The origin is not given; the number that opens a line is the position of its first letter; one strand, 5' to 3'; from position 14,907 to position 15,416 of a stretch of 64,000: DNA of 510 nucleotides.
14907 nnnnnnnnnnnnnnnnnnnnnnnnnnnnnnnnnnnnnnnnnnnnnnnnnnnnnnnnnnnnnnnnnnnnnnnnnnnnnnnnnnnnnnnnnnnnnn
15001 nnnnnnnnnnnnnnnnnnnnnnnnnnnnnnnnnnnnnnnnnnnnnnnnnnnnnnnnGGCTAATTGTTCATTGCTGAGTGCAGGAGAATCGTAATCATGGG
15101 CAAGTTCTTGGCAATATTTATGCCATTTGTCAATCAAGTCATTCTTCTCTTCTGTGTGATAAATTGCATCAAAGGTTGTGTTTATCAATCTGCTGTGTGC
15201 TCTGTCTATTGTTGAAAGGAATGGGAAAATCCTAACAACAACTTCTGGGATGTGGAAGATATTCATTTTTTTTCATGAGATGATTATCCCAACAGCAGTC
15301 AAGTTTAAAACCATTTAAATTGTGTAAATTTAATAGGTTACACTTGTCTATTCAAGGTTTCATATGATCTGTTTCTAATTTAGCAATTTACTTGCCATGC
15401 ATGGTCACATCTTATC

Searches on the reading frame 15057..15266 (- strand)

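Call 86: search_protein_families(library=pfam, proteins=[window:15057-15266:-], max_evalue=10)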
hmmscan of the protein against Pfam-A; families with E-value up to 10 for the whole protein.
window:15057-15266:- (70 aa): 3 families
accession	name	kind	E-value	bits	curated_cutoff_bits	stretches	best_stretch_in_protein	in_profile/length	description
PF24496.1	DUF7588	-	0.051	13.8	27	1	32-57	20-45/65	Domain of unknown function (DUF7588)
PF07380.17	Pneumo_M2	-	0.098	13.3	27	1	16-55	39-76/89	Pneumovirus M2 protein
PF14372.11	hAT-like_RNase-H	-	0.15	12.7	27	1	22-59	64-100/100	hAT-like transposase, RNase-H fold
